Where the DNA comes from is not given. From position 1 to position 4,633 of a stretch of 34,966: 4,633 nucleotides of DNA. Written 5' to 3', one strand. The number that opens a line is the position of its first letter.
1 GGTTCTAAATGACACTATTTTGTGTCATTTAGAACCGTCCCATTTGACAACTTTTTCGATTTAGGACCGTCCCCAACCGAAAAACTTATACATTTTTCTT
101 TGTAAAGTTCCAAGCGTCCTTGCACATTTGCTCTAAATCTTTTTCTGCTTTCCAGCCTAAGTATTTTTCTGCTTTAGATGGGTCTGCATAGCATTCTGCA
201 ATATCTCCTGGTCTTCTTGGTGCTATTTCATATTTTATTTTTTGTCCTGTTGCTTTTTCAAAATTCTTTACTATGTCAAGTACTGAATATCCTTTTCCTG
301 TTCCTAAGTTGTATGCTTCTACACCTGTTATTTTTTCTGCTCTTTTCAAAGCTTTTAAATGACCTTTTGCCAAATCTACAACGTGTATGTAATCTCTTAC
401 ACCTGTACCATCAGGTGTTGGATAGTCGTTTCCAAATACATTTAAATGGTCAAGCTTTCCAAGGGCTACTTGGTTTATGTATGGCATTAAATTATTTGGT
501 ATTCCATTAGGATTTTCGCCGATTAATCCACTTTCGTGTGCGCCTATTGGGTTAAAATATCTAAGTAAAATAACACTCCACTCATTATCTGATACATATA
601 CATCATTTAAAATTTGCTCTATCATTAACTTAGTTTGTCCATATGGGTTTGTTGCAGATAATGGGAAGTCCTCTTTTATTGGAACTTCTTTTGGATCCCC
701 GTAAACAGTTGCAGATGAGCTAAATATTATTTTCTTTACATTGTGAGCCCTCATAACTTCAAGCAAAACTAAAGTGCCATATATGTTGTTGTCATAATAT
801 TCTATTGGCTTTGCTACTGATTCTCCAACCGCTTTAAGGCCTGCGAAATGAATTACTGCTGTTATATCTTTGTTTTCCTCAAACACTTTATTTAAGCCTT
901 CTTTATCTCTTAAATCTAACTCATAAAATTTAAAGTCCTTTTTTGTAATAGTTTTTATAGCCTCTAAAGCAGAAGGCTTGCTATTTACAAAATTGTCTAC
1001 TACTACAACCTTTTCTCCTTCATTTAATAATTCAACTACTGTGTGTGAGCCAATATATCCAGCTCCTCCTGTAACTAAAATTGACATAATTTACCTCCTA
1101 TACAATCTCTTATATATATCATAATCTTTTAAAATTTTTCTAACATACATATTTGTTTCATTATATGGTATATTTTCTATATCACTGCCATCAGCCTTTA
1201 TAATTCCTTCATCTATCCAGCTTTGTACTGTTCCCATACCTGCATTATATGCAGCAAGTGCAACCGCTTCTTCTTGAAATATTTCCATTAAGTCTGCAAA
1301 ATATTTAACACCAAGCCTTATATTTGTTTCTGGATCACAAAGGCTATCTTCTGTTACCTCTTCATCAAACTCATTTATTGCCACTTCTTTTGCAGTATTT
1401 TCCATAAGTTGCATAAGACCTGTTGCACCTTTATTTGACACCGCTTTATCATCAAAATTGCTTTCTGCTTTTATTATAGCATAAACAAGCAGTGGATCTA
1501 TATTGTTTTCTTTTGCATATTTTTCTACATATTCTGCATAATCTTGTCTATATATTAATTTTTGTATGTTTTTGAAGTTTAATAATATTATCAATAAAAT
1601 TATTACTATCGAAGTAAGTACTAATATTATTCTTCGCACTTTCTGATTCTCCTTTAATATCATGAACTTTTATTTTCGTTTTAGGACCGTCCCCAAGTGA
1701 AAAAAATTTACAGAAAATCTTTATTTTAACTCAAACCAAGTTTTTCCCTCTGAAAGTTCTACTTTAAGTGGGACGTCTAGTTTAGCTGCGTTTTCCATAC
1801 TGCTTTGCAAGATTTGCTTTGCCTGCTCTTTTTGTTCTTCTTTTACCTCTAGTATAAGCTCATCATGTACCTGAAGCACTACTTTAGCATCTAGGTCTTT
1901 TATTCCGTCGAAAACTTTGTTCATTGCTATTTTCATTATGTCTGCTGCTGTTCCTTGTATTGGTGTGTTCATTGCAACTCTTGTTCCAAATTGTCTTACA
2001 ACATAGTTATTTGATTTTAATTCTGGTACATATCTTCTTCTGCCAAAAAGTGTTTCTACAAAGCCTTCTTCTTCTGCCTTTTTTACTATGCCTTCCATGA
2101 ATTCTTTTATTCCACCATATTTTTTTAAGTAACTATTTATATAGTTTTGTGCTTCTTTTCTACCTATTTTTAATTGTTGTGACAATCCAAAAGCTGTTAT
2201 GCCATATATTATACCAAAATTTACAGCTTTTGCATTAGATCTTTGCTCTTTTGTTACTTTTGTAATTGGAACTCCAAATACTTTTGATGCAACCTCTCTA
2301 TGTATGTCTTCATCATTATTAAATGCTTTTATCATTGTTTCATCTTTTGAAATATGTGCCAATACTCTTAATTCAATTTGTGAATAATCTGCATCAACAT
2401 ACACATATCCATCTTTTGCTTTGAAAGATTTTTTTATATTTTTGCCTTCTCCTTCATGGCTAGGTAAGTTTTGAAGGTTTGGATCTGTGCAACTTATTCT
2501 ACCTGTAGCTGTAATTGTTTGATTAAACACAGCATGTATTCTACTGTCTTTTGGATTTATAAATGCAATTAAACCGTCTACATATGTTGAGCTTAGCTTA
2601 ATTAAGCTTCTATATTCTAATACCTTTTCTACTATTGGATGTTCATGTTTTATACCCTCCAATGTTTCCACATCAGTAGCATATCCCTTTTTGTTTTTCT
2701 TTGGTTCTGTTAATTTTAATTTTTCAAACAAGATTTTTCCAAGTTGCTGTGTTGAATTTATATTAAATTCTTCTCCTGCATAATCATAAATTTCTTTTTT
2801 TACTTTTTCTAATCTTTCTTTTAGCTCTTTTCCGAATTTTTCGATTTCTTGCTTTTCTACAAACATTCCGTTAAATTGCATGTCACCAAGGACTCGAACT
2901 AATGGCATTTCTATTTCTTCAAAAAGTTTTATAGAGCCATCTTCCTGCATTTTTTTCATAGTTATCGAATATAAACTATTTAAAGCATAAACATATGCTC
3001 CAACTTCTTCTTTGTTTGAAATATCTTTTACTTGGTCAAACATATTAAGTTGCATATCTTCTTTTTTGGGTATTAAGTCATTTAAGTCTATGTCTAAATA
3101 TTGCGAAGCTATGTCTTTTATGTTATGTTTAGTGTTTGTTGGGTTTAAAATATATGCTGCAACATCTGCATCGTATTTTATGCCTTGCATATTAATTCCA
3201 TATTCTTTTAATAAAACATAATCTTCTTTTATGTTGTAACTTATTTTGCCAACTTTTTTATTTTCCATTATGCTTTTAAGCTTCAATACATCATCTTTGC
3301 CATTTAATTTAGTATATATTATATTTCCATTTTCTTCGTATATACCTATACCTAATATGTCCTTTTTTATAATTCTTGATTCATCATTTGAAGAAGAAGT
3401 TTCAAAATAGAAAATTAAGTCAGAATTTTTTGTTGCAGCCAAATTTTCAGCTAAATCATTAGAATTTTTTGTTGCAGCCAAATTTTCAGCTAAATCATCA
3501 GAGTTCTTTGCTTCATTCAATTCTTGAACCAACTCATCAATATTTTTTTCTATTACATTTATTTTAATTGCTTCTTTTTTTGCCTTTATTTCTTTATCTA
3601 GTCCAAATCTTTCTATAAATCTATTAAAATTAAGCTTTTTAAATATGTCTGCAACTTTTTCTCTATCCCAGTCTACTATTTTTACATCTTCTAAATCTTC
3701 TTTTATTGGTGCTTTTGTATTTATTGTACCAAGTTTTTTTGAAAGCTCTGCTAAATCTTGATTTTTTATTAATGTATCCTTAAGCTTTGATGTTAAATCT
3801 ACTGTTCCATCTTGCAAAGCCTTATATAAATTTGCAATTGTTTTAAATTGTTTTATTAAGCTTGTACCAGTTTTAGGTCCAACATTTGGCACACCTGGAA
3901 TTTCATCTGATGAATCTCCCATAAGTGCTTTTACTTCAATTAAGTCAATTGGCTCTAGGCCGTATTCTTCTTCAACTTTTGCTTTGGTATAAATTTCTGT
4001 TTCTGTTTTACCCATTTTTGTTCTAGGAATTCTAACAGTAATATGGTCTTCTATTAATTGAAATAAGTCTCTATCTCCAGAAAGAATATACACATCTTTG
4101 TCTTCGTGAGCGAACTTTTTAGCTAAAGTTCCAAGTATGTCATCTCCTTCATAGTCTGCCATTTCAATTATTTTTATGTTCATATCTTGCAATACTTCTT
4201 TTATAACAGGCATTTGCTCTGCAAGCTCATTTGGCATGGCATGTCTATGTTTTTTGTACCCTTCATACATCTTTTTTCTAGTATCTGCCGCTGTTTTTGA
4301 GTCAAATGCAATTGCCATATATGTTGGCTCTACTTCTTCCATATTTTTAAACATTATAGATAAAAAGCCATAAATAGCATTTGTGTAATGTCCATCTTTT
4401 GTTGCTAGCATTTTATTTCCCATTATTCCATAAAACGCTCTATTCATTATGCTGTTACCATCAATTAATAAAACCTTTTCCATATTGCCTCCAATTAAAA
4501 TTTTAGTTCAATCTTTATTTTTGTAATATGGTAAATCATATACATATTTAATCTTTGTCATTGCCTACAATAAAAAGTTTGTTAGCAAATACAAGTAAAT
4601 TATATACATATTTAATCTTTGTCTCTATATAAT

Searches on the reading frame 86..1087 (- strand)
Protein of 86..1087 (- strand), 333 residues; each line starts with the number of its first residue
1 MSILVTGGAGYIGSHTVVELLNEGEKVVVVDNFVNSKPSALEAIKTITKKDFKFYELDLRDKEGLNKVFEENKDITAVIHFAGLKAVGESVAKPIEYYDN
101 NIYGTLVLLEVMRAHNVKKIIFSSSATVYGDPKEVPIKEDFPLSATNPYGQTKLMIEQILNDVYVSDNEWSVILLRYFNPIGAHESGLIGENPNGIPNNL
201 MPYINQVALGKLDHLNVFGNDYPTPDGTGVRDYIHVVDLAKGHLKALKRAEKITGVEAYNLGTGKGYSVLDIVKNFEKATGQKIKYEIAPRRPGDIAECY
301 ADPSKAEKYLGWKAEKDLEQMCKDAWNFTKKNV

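Call 3: search_protein_families(library=pfam, proteins=[window:86-1087:-], max_evalue=0.01)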
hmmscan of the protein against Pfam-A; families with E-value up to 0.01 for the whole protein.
window:86-1087:- (333 aa): 12 families
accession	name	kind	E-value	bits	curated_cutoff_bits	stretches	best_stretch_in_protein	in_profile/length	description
PF16363.11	GDP_Man_Dehyd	-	8e-66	223.2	27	1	4-324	1-331/332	GDP-mannose 4,6 dehydratase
PF01370.27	Epimerase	-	2.1e-60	204.6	20.9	1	3-262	1-240/240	NAD dependent epimerase/dehydratase family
PF01073.25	3Beta_HSD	-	4.2e-19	69.1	22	1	4-160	1-157/280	3-beta hydroxysteroid dehydrogenase/isomerase family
PF02719.21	Polysacc_synt_2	-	1.9e-15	57.3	20.2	1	3-183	1-174/293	Polysaccharide biosynthesis protein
PF04321.23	RmlD_sub_bind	-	2.2e-11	43.8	27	1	1-162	1-138/287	RmlD substrate binding domain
PF05368.20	NmrA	-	1.2e-08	35.4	27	1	3-125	5-107/298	NmrA-like family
PF13460.12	NAD_binding_10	-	2.1e-08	34.7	27.2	1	7-173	1-141/184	NAD(P)H-binding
PF00106.31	adh_short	-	1e-07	32.1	26.6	1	3-84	3-87/195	short chain dehydrogenase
PF08659.16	KR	-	2e-07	31.5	22.6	1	3-133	3-145/180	KR domain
PF07993.18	NAD_binding_4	-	7.9e-07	28.9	20.1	1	5-164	1-192/258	Male sterility protein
PF03435.24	Sacchrp_dh_NADP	-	0.0036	18.1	25.1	1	8-81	5-75/129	Saccharopine dehydrogenase NADP binding domain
PF03721.20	UDPG_MGDP_dh_N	-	0.0039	17.2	27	1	8-61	7-53/187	UDP-glucose/GDP-mannose dehydrogenase family, NAD binding domain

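Call 45: find_encoding_contigs(protein=window:86-1087:-, flank=10000, max_places=2)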
Protein window:86-1087:- (333 aa): 6 contigs read that carry it; 2 places shown.
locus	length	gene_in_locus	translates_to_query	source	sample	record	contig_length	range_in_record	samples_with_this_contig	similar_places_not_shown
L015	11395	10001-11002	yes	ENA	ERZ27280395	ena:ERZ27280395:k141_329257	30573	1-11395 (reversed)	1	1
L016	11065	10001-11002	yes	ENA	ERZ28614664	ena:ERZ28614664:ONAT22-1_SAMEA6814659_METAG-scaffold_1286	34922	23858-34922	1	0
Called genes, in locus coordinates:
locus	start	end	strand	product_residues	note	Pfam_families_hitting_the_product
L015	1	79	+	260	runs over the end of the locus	PF00535:Glycos_transf_2, PF13641:Glyco_tranf_2_3 (weak)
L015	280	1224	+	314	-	PF00535:Glycos_transf_2, PF10111:Glyco_tranf_2_2, PF13641:Glyco_tranf_2_3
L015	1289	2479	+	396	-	PF00953:Glycos_transf_4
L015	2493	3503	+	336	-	PF01078:Mg_chelatase (faint), PF05496:RuvB_N, PF14532:Sigma54_activ_2 (faint), PF00004:AAA, PF07728:AAA_5, PF17864:AAA_lid_4, PF05491:WHD_RuvB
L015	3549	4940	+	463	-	-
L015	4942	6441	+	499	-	-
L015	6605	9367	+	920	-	PF02739:5_3_exonuc_N, PF01367:5_3_exonuc, PF01612:DNA_pol_A_exo1, PF22619:DNA_polI_exo1, PF00476:DNA_pol_A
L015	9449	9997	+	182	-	PF01464:SLT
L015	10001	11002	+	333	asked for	PF00106:adh_short, PF01073:3Beta_HSD, PF01370:Epimerase, PF02719:Polysacc_synt_2, PF04321:RmlD_sub_bind, PF07993:NAD_binding_4 (weak), PF13460:NAD_binding_10, PF16363:GDP_Man_Dehyd, +2 more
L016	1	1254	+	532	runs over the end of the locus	PF13231:PMT_2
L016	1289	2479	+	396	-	PF00953:Glycos_transf_4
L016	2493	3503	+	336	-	PF01078:Mg_chelatase (faint), PF05496:RuvB_N, PF14532:Sigma54_activ_2 (faint), PF00004:AAA, PF07728:AAA_5, PF17864:AAA_lid_4, PF05491:WHD_RuvB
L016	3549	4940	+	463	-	-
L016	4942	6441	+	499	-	-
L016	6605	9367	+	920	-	PF02739:5_3_exonuc_N, PF01367:5_3_exonuc, PF01612:DNA_pol_A_exo1, PF22619:DNA_polI_exo1, PF00476:DNA_pol_A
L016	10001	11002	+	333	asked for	PF00106:adh_short, PF01073:3Beta_HSD, PF01370:Epimerase, PF02719:Polysacc_synt_2, PF04321:RmlD_sub_bind, PF07993:NAD_binding_4 (weak), PF13460:NAD_binding_10, PF16363:GDP_Man_Dehyd, +2 more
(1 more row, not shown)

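Call 81: search_protein_families(library=ncbifam, proteins=[window:86-1087:-], max_evalue=1e-10)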
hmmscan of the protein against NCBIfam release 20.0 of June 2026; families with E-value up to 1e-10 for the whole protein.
window:86-1087:- (333 aa): 17 families
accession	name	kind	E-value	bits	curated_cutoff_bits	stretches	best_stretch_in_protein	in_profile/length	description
TIGR01179.1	galE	equivalog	2.3e-141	470.4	262.3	1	3-332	2-328/332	UDP-glucose 4-epimerase GalE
NF007956.0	PRK10675.1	subfamily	1.7e-140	468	394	1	1-331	1-331/338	UDP-glucose 4-epimerase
TIGR04180.1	EDH_00030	hypoth_equivalog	2.7e-37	128.4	475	1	3-315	1-295/297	NAD-dependent 4,6-dehydratase LegB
TIGR01181.1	dTDP_gluc_dehyt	equivalog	3.2e-34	118.5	365.1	1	3-327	2-309/321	dTDP-glucose 4,6-dehydratase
TIGR02197.1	heptose_epim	equivalog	1.1e-32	113.5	274.6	1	3-291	1-273/316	ADP-glyceromanno-heptose 6-epimerase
NF011728.1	PRK15181.1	equivalog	3.4e-22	78.9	760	1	3-325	18-333/348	Vi polysaccharide biosynthesis UDP-N-acetylglucosaminuronic acid C-4 epimerase TviC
TIGR02622.1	CDP_4_6_dhtase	equivalog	8.2e-20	71.2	278.45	1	2-161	6-166/352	CDP-glucose 4,6-dehydratase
NF007490.0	PRK10084.1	subfamily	2e-19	69.8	649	1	1-115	1-114/361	dTDP-glucose 4,6-dehydratase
NF007582.0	PRK10217.1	equivalog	5.2e-19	68.6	698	1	2-298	3-283/355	dTDP-glucose 4,6-dehydratase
TIGR03466.1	HpnA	hypoth_equivalog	1e-17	64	367.65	1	2-185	2-175/327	hopanoid-associated sugar epimerase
NF043036.1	ErythonDh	equivalog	2.3e-17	63.2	325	1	1-162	1-162/321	D-erythronate dehydrogenase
NF008360.0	PRK11150.1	equivalog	4.9e-13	48.9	452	1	3-274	2-248/310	ADP-glyceromanno-heptose 6-epimerase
NF042422.1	oxyalk_red_OleD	equivalog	1.3e-12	47.7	580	1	1-176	1-164/329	2-alkyl-3-oxoalkanoate reductase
TIGR01472.1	gmd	equivalog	1.3e-12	47.6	415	0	4-324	4-333/342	GDP-mannose 4,6-dehydratase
NF052578.1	StrlDmthSdmBMthl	equivalog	4.3e-12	46.4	600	0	1-153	1-144/328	sterol demethylase protein SdmB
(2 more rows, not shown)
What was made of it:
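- Checked: GalE at 86-1087 is confirmed: TIGR01179, 470 bits against a cutoff of 262 (call 81).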

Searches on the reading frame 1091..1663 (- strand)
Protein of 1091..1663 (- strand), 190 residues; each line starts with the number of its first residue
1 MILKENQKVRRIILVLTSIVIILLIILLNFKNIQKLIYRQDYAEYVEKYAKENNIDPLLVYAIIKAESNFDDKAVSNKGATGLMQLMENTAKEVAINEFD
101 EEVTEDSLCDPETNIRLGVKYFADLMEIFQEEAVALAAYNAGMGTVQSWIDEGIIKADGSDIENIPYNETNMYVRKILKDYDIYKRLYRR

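Call 3: search_protein_families(library=pfam, proteins=[window:1091-1663:-], max_evalue=0.01)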
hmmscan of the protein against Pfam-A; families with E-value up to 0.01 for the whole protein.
window:1091-1663:- (190 aa): 2 families
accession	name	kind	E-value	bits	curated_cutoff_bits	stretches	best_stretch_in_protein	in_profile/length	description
PF01464.25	SLT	-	6.7e-31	106.7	21.3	1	45-152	2-107/117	Transglycosylase SLT domain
PF13702.11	Lysozyme_like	-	0.00052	20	25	1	41-147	6-99/165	Lysozyme-like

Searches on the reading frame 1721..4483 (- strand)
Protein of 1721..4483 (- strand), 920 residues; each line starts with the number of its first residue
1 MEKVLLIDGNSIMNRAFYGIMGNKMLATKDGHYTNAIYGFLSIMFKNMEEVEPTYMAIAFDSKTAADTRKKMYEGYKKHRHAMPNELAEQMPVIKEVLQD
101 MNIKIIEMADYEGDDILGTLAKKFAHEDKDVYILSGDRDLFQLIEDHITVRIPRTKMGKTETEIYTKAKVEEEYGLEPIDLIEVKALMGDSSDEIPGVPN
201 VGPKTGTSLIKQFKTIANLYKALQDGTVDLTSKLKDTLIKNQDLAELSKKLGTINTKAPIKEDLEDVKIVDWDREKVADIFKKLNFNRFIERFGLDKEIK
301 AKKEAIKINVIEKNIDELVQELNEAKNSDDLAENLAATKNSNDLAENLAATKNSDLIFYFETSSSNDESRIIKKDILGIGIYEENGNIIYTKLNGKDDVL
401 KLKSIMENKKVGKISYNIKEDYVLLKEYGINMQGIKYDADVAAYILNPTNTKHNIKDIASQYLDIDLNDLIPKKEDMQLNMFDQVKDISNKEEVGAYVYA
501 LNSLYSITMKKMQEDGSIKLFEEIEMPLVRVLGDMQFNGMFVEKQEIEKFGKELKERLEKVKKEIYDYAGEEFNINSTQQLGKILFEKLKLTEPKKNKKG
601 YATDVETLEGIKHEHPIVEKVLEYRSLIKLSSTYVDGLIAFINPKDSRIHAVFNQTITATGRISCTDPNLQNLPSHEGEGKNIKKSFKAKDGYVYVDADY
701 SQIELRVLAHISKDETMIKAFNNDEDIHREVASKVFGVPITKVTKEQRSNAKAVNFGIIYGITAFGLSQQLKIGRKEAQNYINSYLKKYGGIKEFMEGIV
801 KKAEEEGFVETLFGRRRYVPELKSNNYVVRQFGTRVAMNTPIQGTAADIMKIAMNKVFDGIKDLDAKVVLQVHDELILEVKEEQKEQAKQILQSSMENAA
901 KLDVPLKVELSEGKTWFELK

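Call 3: search_protein_families(library=pfam, proteins=[window:1721-4483:-], max_evalue=0.01)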
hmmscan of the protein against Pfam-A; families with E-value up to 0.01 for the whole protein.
window:1721-4483:- (920 aa): 5 families
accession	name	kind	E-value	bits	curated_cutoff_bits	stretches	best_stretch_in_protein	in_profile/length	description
PF00476.26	DNA_pol_A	-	7.1e-159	529.2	34.3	1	545-917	2-380/381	DNA polymerase family A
PF02739.22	5_3_exonuc_N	-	1.4e-56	191.2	34.3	1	3-175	1-164/164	5'-3' exonuclease, N-terminal resolvase-like domain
PF01367.25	5_3_exonuc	-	1.2e-25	90.2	40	1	177-274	2-96/97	5'-3' exonuclease, C-terminal SAM fold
PF22619.2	DNA_polI_exo1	-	3.4e-16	59.7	27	1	373-462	12-100/140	DNA polymerase I, ribonuclease H-like domain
PF01612.26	DNA_pol_A_exo1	-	5.3e-11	43.1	23.6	1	342-468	11-133/173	3'-5' exonuclease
